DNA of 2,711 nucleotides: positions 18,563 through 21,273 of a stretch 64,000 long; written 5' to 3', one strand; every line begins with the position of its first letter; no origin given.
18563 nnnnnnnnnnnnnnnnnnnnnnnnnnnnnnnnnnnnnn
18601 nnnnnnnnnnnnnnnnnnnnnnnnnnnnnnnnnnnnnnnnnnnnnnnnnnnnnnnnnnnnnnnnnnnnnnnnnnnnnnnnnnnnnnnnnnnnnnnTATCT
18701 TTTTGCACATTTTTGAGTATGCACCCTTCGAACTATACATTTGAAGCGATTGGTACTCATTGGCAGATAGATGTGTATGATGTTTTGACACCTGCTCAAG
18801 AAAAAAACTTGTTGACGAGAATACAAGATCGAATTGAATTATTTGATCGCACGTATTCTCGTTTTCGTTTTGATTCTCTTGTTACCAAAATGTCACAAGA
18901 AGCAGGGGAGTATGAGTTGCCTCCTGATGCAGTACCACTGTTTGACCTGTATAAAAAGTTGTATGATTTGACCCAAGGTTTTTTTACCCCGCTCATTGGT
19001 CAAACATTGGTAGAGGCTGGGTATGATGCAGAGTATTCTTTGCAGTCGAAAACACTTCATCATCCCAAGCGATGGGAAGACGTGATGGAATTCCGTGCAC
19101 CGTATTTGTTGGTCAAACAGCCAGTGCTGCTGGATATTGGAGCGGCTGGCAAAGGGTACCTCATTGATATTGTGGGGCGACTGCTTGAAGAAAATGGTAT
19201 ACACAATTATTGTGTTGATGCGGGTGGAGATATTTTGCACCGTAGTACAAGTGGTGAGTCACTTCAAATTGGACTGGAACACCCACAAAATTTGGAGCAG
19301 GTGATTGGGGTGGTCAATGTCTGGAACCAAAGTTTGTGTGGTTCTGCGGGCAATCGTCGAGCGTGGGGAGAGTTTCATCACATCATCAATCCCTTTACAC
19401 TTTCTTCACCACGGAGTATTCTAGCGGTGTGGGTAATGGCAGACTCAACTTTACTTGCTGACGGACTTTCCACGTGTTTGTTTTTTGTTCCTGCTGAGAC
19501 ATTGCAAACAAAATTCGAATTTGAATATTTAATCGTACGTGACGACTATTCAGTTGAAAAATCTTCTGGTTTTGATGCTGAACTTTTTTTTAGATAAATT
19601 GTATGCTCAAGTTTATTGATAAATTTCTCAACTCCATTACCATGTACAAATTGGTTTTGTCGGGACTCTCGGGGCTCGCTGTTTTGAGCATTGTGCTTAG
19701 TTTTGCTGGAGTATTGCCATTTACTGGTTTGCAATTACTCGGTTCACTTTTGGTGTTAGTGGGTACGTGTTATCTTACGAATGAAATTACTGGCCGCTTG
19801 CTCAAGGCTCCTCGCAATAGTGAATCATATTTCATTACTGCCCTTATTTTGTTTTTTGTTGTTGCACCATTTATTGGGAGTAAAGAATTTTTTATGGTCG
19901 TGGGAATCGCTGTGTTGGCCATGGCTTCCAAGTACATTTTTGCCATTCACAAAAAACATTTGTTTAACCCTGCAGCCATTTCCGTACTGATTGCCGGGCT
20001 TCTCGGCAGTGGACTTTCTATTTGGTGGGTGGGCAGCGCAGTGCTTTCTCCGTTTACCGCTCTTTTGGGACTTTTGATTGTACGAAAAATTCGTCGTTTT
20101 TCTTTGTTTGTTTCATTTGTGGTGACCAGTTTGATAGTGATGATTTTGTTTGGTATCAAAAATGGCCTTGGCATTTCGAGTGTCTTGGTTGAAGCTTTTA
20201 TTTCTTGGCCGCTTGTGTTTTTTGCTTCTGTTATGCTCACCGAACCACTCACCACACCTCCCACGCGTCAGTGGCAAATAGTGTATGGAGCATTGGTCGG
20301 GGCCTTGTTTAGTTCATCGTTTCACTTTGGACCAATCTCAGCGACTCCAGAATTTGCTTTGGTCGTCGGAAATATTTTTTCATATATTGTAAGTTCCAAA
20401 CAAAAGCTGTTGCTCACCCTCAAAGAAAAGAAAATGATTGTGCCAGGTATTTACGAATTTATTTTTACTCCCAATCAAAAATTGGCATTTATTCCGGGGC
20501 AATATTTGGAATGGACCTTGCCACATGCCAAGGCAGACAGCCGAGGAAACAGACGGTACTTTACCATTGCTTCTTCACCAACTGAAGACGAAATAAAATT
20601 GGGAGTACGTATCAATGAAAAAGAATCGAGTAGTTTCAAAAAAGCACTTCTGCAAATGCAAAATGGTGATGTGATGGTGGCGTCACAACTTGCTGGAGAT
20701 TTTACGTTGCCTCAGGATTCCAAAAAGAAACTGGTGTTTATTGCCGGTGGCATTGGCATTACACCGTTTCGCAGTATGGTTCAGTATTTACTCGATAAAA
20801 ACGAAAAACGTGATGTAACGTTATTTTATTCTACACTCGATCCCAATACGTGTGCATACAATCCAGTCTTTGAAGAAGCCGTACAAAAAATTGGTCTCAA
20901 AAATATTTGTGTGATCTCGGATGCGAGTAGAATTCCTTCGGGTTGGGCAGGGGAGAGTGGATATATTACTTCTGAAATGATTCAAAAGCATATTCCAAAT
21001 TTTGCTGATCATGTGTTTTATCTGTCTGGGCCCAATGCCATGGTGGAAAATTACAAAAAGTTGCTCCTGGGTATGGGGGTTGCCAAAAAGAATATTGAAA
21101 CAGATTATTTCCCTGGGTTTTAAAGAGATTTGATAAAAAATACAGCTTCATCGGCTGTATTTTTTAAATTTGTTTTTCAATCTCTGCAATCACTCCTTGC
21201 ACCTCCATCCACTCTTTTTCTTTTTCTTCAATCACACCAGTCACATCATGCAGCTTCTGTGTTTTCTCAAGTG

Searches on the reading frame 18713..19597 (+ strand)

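Call 3: search_protein_families(library=pfam, proteins=[window:18713-19597:+], max_evalue=1)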
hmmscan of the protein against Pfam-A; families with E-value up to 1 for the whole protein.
window:18713-19597:+ (294 aa): 2 families
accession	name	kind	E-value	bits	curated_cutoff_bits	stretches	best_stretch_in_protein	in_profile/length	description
PF02424.20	ApbE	-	8.9e-39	134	25.6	1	14-263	2-250/266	ApbE family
PF13679.12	Methyltransf_32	-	0.16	12.4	27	1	136-178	26-69/143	Methyltransferase domain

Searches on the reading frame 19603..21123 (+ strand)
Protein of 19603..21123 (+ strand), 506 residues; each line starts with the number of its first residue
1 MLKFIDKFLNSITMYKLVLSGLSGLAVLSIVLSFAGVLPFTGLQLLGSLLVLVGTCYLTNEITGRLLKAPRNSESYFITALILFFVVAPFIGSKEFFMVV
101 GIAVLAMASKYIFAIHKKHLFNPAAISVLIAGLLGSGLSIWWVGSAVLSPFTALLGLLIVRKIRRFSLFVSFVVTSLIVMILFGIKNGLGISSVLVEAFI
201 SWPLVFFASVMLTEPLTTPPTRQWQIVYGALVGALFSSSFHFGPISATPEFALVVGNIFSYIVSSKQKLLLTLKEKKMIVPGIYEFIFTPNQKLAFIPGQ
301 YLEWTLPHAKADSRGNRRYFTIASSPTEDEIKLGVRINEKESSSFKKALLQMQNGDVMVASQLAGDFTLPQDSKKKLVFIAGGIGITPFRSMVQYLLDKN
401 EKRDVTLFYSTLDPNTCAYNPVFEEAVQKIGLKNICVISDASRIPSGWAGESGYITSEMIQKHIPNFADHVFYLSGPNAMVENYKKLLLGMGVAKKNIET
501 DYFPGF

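Call 3: search_protein_families(library=pfam, proteins=[window:19603-21123:+], max_evalue=1)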
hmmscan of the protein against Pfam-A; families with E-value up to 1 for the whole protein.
window:19603-21123:+ (506 aa): 5 families
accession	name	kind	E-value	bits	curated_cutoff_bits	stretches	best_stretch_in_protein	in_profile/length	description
PF00175.26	NAD_binding_1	-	7.7e-17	62.4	22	1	379-485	1-108/109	Oxidoreductase NAD-binding domain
PF03116.20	NQR2_RnfD_RnfE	-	1.9e-09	37.7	27.7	2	157-263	184-286/296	NQR2, RnfD, RnfE family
PF08030.17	NAD_binding_6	-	0.0041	17.6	22.2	1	375-402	2-29/156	Ferric reductase NAD binding domain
PF00970.30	FAD_binding_6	-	0.018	15.8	21.1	1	274-359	5-89/99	Oxidoreductase FAD-binding domain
PF08022.18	FAD_binding_8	-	0.087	13.4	22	1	320-354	53-87/109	FAD-binding domain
